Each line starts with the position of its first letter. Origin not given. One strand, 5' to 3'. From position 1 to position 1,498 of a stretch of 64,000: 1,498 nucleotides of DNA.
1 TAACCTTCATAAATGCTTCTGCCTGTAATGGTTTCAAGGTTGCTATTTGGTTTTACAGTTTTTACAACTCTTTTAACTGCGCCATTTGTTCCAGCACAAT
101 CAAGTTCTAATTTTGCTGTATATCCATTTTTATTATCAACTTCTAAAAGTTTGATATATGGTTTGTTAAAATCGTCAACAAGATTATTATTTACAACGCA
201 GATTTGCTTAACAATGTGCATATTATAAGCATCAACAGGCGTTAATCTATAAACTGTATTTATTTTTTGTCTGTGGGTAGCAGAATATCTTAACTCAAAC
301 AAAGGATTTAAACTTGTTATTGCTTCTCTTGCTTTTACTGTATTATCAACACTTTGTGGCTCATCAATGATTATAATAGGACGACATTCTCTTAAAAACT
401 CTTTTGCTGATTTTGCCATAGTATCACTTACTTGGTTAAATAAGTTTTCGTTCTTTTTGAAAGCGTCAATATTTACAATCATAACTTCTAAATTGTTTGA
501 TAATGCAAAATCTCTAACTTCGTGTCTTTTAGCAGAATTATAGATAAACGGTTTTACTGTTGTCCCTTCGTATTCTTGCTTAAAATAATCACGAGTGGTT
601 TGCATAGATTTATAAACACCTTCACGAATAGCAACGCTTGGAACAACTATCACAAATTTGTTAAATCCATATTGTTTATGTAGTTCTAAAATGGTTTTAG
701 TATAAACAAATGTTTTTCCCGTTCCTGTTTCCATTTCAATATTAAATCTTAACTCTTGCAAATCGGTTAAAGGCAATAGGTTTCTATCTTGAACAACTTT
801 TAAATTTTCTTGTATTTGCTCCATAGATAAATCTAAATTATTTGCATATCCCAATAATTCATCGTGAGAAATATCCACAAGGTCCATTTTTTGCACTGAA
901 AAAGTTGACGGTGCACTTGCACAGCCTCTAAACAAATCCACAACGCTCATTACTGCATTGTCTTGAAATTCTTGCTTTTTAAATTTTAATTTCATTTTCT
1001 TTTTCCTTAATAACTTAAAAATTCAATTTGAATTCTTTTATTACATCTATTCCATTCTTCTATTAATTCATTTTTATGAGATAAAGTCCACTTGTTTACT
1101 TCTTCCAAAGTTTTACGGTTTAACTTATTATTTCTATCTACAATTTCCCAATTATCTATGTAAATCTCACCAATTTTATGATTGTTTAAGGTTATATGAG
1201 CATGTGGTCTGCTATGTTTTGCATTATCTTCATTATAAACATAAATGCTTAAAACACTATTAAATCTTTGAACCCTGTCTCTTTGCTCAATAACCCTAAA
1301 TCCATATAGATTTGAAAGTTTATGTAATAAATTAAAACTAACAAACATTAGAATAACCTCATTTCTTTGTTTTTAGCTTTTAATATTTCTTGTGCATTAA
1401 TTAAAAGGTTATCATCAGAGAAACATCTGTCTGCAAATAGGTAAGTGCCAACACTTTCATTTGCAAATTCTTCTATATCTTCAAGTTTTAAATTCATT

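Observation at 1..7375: Five-gene cassette welding an SNF2 helicase and a HEPN module onto a type III R-M system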

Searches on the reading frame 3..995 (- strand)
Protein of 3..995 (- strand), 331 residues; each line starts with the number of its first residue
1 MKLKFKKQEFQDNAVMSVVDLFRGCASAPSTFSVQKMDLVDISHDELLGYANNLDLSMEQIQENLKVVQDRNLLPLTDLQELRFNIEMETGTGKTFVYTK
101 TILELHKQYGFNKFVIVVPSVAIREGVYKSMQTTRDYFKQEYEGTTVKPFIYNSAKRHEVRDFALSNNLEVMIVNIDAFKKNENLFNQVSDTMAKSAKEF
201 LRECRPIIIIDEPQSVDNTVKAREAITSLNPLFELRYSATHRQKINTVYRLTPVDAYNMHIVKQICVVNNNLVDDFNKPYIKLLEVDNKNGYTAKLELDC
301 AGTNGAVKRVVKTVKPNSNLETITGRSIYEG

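Call 12: search_protein_families(library=pfam, proteins=[window:3-995:-], max_evalue=0.01)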
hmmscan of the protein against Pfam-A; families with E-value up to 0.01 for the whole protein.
window:3-995:- (331 aa): 4 families
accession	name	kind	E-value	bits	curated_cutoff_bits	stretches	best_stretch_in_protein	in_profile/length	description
PF04851.21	ResIII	-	2.6e-16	60.4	22.5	1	72-241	20-162/164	Type III restriction enzyme, res subunit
PF00270.35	DEAD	-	1.9e-07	31.4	26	1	84-241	17-160/167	DEAD/DEAH box helicase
PF13401.12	AAA_22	-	0.00081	20.2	27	1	89-246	13-117/130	AAA domain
PF02562.22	PhoH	-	0.0054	16.7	27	0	89-172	27-108/205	PhoH-like protein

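Call 13: search_protein_families(library=padloc, proteins=[window:3-995:-], max_evalue=0.01)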
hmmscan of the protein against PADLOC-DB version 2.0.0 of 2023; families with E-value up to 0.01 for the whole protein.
window:3-995:- (331 aa): 10 families
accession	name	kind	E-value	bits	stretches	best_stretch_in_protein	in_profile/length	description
PDLC03647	REase_III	-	2.3e-103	345.1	1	1-330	1-336/989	Type III restriction enzyme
PDLC03649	REase_III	-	4.3e-39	132.1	1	2-290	4-302/973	Type III restriction enzyme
PDLC01763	Cas3b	-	6e-06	23.3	1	79-220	261-395/762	-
PDLC02706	PbeA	-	0.00017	18.3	1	87-126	291-330/722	PbeA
PDLC02707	PbeA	-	0.00024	17.8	1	86-214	273-388/672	PbeA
PDLC01766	Cas3c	-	0.00031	17.1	1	84-220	549-676/1009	-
PDLC01765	Cas3c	-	0.00068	16.7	1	82-220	184-308/612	-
PDLC01759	Cas3b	-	0.0041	13.9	0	57-217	208-366/711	-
PDLC00200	HamB2|HamB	-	0.0048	12.9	1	26-136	97-216/865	DEAD-box helicase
PDLC02703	PbeA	-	0.0063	13.1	1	86-189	266-360/626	PbeA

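Call 14: search_protein_families(library=ncbifam, proteins=[window:3-995:-], max_evalue=0.001)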
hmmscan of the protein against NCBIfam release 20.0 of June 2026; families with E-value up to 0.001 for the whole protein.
window:3-995:- (331 aa): 1 family
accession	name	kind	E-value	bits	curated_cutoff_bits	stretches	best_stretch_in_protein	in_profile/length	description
NF012027.0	PRK15483.1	equivalog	1.6e-39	135.6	564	1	1-287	1-297/986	type III restriction-modification system endonuclease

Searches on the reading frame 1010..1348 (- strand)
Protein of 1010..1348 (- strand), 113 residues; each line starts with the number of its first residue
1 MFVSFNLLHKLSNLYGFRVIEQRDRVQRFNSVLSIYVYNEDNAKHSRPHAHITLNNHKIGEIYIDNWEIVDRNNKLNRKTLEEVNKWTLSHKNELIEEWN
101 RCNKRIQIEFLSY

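Call 12: search_protein_families(library=pfam, proteins=[window:1010-1348:-], max_evalue=0.01)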
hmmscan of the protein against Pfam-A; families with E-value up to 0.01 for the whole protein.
window:1010-1348:- (113 aa): 1 family
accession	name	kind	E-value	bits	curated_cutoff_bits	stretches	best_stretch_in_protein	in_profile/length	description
PF13711.11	DUF4160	-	4.2e-09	36.9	23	1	35-100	4-65/65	Domain of unknown function (DUF4160)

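Call 13: search_protein_families(library=padloc, proteins=[window:1010-1348:-], max_evalue=0.01)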
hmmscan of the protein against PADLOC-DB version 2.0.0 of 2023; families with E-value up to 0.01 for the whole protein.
window:1010-1348:- (113 aa): 0 families

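Call 14: search_protein_families(library=ncbifam, proteins=[window:1010-1348:-], max_evalue=0.001)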
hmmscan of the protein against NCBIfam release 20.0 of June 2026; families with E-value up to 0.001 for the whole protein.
window:1010-1348:- (113 aa): 1 family
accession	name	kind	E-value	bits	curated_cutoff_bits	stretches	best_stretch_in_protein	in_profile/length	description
NF048015.1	toxin_DhiT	equivalog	2.5e-11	44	100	1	33-107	10-81/84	type II toxin-antitoxin system toxin DhiT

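Call 103: find_related_loci(query=window:1010-1348:-, collection=metagenome_contigs, flank=6000)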
Query window:1010-1348:- (113 aa) in metagenome_contigs; peptide patterns used: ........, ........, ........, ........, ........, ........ (x = any residue, [..] = any of these).
204 stretches matched a pattern; 1 encode a relative of the query (tblastn E <= 1e-3); 1 distinct loci.
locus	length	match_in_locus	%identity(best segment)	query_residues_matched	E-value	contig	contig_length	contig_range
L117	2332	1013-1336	49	2-112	2e-33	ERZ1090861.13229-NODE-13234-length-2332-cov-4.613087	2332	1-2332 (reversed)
